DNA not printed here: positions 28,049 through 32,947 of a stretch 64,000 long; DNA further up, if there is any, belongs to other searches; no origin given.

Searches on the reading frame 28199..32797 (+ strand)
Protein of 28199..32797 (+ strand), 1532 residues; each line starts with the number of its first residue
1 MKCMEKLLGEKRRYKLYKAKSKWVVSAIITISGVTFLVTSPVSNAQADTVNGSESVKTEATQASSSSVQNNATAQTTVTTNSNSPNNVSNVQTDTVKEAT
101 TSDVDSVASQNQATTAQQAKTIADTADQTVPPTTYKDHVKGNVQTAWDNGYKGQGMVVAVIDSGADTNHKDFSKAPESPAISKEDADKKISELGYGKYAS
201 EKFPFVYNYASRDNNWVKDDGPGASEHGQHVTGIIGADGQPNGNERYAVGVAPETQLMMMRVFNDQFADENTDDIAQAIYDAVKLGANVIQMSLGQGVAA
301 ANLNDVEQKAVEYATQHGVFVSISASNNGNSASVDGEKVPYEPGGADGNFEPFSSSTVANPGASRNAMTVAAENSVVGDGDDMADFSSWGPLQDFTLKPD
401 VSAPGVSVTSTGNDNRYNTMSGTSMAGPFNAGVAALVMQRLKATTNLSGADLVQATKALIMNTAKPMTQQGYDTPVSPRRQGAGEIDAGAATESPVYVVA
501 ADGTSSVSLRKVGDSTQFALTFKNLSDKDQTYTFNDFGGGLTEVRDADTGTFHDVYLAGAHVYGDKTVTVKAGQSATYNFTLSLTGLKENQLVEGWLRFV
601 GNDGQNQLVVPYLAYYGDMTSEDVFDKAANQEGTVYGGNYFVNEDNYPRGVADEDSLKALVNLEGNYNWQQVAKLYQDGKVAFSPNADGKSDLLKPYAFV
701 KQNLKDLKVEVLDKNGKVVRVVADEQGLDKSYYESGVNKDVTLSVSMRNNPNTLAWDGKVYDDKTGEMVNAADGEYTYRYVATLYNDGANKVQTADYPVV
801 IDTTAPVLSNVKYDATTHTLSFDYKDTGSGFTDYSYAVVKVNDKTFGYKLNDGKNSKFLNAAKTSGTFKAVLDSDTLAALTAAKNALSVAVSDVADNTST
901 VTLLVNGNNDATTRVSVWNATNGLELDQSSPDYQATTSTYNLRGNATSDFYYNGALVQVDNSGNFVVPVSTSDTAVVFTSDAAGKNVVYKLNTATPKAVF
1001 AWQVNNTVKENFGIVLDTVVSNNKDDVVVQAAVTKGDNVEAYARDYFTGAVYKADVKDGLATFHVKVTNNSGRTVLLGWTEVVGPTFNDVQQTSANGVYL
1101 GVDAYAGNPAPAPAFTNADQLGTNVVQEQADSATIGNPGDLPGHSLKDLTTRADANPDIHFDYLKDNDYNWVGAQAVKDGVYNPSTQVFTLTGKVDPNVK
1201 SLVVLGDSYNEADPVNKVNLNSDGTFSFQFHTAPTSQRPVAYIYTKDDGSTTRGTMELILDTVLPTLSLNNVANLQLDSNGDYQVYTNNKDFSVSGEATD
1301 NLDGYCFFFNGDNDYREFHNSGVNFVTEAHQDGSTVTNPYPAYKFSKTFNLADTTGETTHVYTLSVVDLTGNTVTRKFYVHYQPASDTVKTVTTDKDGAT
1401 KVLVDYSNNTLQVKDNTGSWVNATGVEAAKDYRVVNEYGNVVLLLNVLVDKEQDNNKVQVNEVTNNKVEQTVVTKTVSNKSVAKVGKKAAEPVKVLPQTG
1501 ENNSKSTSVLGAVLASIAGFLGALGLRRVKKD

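Call 17: search_protein_families(library=ncbifam, proteins=[window:28199-32797:+], max_evalue=1e-10)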
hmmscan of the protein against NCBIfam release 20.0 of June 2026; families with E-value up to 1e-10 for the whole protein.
window:28199-32797:+ (1532 aa): 4 families
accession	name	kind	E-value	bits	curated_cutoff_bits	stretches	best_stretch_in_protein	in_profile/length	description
NF040553.1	SGO_0316_fam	subfamily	1.8e-73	247.9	1400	2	379-844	649-1120/1486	SGO_0316/SGO_0317 family LPXTG-anchored serine peptidase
TIGR03921.1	T7SS_mycosin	equivalog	1.9e-26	93.1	278.75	1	225-495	50-288/353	type VII secretion-associated serine protease mycosin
NF040808.2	CspC_non_triad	exception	3.1e-16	58.9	675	1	351-462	414-523/556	bile acid germinant receptor pseudoprotease CspC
NF040809.1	germ_prot_CspBA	exception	3.3e-14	51.5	1250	0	355-469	393-1076/1099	bifunctional germination protease/germinant receptor pseudoprotease CspBA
